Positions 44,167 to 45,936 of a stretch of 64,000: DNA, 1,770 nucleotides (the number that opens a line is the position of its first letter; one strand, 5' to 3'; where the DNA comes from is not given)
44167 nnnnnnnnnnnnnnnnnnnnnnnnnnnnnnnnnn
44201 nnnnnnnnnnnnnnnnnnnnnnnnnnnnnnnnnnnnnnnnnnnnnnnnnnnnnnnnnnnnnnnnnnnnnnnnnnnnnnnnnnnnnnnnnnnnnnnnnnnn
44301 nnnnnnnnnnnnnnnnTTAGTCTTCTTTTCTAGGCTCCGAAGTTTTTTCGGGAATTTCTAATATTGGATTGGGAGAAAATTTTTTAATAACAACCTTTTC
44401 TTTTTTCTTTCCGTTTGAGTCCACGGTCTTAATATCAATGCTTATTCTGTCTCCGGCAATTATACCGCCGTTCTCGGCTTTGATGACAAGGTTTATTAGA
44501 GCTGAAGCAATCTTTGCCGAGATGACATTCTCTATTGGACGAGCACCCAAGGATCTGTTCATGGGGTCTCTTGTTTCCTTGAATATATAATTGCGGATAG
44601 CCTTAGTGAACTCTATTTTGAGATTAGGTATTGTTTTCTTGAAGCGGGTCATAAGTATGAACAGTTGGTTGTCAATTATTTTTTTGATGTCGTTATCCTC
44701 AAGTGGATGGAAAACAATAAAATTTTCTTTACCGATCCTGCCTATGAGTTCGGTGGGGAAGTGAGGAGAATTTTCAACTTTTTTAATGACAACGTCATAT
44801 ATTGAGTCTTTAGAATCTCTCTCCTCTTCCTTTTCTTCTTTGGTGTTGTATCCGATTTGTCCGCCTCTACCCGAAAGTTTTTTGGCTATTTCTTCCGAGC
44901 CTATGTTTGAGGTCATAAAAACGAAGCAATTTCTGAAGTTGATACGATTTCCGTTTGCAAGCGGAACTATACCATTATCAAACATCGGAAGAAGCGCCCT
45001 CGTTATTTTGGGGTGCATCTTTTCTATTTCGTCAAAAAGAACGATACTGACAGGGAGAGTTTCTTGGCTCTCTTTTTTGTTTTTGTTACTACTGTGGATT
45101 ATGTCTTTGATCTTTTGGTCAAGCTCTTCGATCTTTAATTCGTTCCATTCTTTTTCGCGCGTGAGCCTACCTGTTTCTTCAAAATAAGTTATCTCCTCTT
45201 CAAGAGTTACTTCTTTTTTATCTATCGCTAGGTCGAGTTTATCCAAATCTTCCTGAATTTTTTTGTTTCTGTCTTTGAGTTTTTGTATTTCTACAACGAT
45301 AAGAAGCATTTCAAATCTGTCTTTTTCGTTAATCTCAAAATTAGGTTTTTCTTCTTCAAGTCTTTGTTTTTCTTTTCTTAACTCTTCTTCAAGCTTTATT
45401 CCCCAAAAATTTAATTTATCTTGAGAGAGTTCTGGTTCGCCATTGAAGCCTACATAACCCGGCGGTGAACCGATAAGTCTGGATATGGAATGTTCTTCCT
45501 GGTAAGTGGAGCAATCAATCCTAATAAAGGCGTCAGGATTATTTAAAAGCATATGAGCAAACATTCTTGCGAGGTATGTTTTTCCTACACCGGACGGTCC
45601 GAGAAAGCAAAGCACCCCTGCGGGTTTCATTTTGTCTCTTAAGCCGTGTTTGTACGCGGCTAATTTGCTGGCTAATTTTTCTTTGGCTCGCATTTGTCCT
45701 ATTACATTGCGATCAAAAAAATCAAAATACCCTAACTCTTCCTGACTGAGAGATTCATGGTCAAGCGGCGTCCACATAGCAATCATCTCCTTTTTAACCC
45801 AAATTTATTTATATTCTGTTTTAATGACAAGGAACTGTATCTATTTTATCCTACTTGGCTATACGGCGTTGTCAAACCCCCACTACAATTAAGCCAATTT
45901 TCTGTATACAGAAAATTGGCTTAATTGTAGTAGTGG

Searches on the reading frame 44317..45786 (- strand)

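Call 11: search_protein_families(library=pfam, proteins=[window:44317-45786:-], max_evalue=1)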
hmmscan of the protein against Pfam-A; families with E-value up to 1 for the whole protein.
window:44317-45786:- (489 aa): 18 families
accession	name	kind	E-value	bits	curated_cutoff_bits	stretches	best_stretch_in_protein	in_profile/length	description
PF07724.20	AAA_2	-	3.2e-37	128.6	27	2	229-351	51-163/166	AAA domain (Cdc48 subfamily)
PF00004.35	AAA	-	1.2e-08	35.9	21.2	2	59-98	1-37/131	ATPase family associated with various cellular activities (AAA)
PF07728.20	AAA_5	-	2.3e-08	34.6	22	2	247-297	68-125/139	AAA domain (dynein-related subfamily)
PF10431.15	ClpB_D2-small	-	4.6e-08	33.4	21.9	1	362-438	1-72/81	C-terminal, D2-small domain, of ClpB protein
PF13401.12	AAA_22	-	6.5e-07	30.2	27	1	55-106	4-55/130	AAA domain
PF00158.32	Sigma54_activat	-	3.6e-05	23.9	20.2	1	60-110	26-76/168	Sigma-54 interaction domain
PF13173.12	AAA_14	-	0.00043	20.7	27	1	58-98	4-43/129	AAA domain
PF20720.3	nSTAND3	-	0.0013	18.8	27.2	1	51-90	12-51/155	Novel STAND NTPase 3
PF00005.33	ABC_tran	-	0.0044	18.1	25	1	52-86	7-41/137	ABC transporter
PF06309.17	Torsin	-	0.006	17.1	27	1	24-80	23-77/127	Torsin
PF13191.12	AAA_16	-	0.008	17.1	32.6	1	41-144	11-117/167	AAA ATPase domain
PF05496.18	RuvB_N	-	0.024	14.8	27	1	27-80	8-57/159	Holliday junction DNA helicase RuvB P-loop domain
PF02562.22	PhoH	-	0.024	14.5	27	1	51-83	14-46/205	PhoH-like protein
PF07726.17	AAA_3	-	0.033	14.5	27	1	235-293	52-110/131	ATPase family associated with various cellular activities (AAA)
PF00910.28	RNA_helicase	-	0.036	15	21.5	1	60-83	2-25/105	RNA helicase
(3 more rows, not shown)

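Call 51: search_protein_families(library=padloc, proteins=[window:44317-45786:-], max_evalue=0.1)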
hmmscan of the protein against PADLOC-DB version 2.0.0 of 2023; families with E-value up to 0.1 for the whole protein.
window:44317-45786:- (489 aa): 7 families
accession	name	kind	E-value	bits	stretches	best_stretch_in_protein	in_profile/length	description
PDLC03838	DolB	-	7.4e-24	82.7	3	12-107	124-214/375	-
PDLC04606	PDC-M37B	-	7.8e-22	76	2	21-122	139-238/390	-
PDLC04605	PDC-M37B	-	1.2e-14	52.3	2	21-122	269-368/518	-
PDLC04140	mad8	-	2.3e-06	25.4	1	53-237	24-130/314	mads_8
PDLC01252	Cas3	-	0.00017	19.2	1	187-323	84-176/324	CAS-I; effector_G3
PDLC01993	RtcR--CARF_AAA_HTH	-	0.0022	14.5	1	61-110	209-261/523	-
PDLC00915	TRIP13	-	0.014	12.8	1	54-79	61-86/302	TRIP13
